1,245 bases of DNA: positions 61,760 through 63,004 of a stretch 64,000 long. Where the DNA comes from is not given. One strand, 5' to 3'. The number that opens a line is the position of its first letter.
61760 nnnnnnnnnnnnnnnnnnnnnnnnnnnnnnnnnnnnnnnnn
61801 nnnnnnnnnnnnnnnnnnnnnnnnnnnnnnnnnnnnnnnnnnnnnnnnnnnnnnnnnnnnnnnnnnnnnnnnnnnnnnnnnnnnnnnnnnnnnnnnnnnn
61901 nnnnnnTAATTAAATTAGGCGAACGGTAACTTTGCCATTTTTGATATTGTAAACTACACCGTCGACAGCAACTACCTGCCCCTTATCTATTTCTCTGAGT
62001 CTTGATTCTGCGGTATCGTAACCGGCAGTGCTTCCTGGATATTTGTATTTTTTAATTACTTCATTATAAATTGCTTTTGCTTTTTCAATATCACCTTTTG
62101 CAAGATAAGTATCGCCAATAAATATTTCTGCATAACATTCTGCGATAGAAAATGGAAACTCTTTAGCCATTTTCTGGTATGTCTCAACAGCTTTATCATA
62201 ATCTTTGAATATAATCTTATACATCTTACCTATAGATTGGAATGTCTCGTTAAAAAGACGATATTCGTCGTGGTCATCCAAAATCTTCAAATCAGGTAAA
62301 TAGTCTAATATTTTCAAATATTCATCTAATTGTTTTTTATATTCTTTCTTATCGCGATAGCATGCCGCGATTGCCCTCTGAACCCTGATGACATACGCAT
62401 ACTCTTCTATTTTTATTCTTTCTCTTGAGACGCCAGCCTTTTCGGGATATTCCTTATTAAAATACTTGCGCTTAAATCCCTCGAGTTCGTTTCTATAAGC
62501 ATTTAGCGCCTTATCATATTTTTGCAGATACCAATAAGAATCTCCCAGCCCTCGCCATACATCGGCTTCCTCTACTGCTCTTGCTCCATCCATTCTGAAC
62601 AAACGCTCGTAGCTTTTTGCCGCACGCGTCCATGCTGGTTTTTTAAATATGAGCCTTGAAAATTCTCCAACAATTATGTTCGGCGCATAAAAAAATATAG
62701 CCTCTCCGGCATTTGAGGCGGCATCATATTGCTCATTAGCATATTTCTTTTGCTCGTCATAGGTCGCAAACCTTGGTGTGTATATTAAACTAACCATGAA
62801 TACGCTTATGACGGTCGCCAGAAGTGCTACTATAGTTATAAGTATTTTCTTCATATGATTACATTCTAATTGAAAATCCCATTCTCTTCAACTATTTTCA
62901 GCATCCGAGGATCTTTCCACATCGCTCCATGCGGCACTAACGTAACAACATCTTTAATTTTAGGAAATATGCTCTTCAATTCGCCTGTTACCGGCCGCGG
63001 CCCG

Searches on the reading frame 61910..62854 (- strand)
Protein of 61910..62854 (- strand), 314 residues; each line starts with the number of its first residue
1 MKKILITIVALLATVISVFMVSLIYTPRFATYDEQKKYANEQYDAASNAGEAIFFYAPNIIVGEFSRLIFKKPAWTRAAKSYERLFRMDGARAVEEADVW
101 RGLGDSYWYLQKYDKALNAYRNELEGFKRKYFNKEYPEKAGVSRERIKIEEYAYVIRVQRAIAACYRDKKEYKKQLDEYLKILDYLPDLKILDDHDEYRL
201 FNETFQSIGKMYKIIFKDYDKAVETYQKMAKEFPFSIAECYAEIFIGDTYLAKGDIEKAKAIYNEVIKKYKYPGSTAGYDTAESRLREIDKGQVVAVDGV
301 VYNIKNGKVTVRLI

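Call 8: search_protein_families(library=pfam, proteins=[window:61910-62854:-], max_evalue=0.01)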
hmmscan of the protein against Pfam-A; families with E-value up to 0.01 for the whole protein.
window:61910-62854:- (314 aa): 9 families
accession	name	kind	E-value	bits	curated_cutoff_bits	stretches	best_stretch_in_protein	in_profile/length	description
PF13174.12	TPR_6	-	3.5e-10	40.3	26.3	1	246-270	6-30/33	Tetratricopeptide repeat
PF13424.12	TPR_12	-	9.5e-10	39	30.1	1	96-140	2-45/77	Tetratricopeptide repeat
PF13432.12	TPR_16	-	8e-08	33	32.7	1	75-121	13-55/65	Tetratricopeptide repeat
PF07719.23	TPR_2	-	1.3e-07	31.6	27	1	97-122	1-26/34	Tetratricopeptide repeat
PF13181.12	TPR_8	-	1.6e-07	31.4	25.7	1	246-268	7-29/34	Tetratricopeptide repeat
PF13428.12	TPR_14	-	1.2e-06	29.1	23.5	0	98-124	2-28/44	Tetratricopeptide repeat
PF00515.34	TPR_1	-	0.0001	22.4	27.8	1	97-121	1-25/34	Tetratricopeptide repeat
PF13176.12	TPR_7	-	0.00044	20.6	27.9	0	101-124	3-26/36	Tetratricopeptide repeat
PF14559.12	TPR_19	-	0.0022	18.7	25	0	217-269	5-54/68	Tetratricopeptide repeat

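Call 11: find_homologous_proteins(query=window:61910-62854:-, max_evalue=0.00001)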
Query window:61910-62854:- (314 aa): 10 proteins with E <= 0.00001 among 1593 candidates.
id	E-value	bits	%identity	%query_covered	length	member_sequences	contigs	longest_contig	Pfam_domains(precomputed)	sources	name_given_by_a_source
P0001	2.3e-202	689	100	100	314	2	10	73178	PF13424.13,PF13432.13,PF13428.13,PF13181.13,PF07719.24,PF13174.13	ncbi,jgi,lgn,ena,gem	-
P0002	1.4e-80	289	47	99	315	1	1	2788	PF14559.13,PF00515.35,PF13424.13,PF13176.13,PF13432.13,PF13428.13,PF13181.13,PF07719.24,PF13174.13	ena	-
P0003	3.5e-66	242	44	92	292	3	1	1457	PF14559.13,PF00515.35,PF13424.13,PF13428.13,PF13181.13,PF07719.24,PF13174.13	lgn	-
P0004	9.6e-66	240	41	99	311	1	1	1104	PF14559.13,PF00515.35,PF13424.13,PF13428.13,PF13181.13,PF07719.24,PF13174.13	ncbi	-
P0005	1.0e-65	240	43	94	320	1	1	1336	PF13431.13,PF13414.13,PF13176.13,PF13428.13,PF14559.13,PF00515.35,PF13424.13,PF21033.5,PF13432.13,PF13181.13,PF07719.24,PF13174.13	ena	-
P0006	4.0e-63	232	43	99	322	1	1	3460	PF14559.13,PF00515.35,PF13424.13,PF13176.13,PF13432.13,PF13428.13,PF13181.13,PF07719.24,PF13174.13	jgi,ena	-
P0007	7.7e-63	231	42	93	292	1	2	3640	PF00515.35,PF13424.13,PF13176.13,PF13428.13,PF13181.13,PF07719.24,PF13174.13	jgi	jgi:tetratricopeptide (TPR) repeat protein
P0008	1.3e-61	227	41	93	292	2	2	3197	PF00515.35,PF13424.13,PF13181.13,PF07719.24,PF13174.13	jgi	-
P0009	1.4e-61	227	44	94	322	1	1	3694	PF00515.35,PF13424.13,PF13428.13,PF13181.13,PF07719.24,PF13174.13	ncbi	-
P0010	2.6e-41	160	34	93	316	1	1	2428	PF00515.35,PF13424.13,PF13176.13,PF13428.13,PF13181.13,PF07719.24,PF13174.13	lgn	-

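Call 48: find_encoding_contigs(protein=P0002, flank=10000, max_places=3)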
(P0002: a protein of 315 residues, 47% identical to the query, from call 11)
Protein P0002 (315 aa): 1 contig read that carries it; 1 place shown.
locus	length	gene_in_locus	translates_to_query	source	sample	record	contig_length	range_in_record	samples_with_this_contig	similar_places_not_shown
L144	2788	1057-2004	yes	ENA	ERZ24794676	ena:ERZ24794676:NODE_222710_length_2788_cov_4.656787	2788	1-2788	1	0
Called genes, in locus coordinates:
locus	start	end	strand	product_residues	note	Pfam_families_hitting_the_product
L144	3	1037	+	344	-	?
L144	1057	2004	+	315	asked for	PF13181:TPR_8 (faint), PF00515:TPR_1 (faint), PF07719:TPR_2 (faint), PF14559:TPR_19 (faint), PF13432:TPR_16 (faint), PF13174:TPR_6 (faint), PF13424:TPR_12 (faint), PF13428:TPR_14 (faint), +1 more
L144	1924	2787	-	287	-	?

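Call 49: find_encoding_contigs(protein=P0009, flank=10000, max_places=3)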
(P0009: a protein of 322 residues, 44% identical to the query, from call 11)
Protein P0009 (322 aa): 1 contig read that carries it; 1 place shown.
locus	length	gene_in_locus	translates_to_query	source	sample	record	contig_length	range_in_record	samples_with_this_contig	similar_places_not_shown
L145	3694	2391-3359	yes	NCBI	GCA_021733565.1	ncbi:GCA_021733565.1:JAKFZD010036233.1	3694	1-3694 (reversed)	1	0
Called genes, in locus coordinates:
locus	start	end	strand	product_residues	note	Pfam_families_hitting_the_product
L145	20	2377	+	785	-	-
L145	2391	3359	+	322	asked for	PF00515:TPR_1 (faint), PF07719:TPR_2 (faint), PF13174:TPR_6 (faint), PF13181:TPR_8 (faint), PF13424:TPR_12 (faint), PF13428:TPR_14 (faint)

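Call 69: find_encoding_contigs(protein=P0001, flank=10000, max_places=10)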
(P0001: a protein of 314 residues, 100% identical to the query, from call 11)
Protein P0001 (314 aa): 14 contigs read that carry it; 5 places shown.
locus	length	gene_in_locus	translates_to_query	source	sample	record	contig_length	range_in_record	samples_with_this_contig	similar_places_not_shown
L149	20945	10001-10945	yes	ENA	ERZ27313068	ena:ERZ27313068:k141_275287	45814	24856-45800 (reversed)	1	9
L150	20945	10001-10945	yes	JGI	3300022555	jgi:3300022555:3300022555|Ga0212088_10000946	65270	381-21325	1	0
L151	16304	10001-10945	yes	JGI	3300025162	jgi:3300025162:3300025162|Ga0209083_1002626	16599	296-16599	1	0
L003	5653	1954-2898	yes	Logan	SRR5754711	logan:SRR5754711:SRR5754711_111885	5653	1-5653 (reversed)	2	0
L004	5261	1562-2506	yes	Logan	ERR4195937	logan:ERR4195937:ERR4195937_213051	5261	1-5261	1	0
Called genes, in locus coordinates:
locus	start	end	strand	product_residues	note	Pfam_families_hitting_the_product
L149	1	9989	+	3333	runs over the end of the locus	?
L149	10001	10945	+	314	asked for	PF07719:TPR_2 (faint), PF13181:TPR_8 (faint), PF13428:TPR_14 (faint), PF13432:TPR_16 (faint), PF13174:TPR_6 (faint), PF13424:TPR_12 (faint)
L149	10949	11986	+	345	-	PF04055:Radical_SAM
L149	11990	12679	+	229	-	PF08241:Methyltransf_11 (weak)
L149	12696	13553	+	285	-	PF03141:Methyltransf_29 (weak), PF05401:NodS (weak), PF13489:Methyltransf_23, PF13847:Methyltransf_31, PF08241:Methyltransf_11, PF08242:Methyltransf_12, PF13649:Methyltransf_25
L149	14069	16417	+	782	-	PF03030:H_PPase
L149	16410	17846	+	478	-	PF00662:Proton_antipo_N, PF00361:Proton_antipo_M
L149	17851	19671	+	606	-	PF00361:Proton_antipo_M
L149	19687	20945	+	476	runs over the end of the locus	PF10125:NADHdeh_related, PF00361:Proton_antipo_M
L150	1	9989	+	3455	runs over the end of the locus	?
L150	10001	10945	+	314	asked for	PF07719:TPR_2 (faint), PF13181:TPR_8 (faint), PF13428:TPR_14 (faint), PF13432:TPR_16 (faint), PF13174:TPR_6 (faint), PF13424:TPR_12 (faint)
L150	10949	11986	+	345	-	PF04055:Radical_SAM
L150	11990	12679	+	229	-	PF08241:Methyltransf_11 (weak)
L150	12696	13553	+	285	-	PF03141:Methyltransf_29 (weak), PF05401:NodS (weak), PF13489:Methyltransf_23, PF13847:Methyltransf_31, PF08241:Methyltransf_11, PF08242:Methyltransf_12, PF13649:Methyltransf_25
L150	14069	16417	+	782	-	PF03030:H_PPase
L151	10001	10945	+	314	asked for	PF07719:TPR_2 (faint), PF13181:TPR_8 (faint), PF13428:TPR_14 (faint), PF13432:TPR_16 (faint), PF13174:TPR_6 (faint), PF13424:TPR_12 (faint)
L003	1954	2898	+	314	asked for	PF07719:TPR_2 (faint), PF13181:TPR_8 (faint), PF13428:TPR_14 (faint), PF13432:TPR_16 (faint), PF13174:TPR_6 (faint), PF13424:TPR_12 (faint)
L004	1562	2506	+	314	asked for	PF07719:TPR_2 (faint), PF13181:TPR_8 (faint), PF13428:TPR_14 (faint), PF13432:TPR_16 (faint), PF13174:TPR_6 (faint), PF13424:TPR_12 (faint)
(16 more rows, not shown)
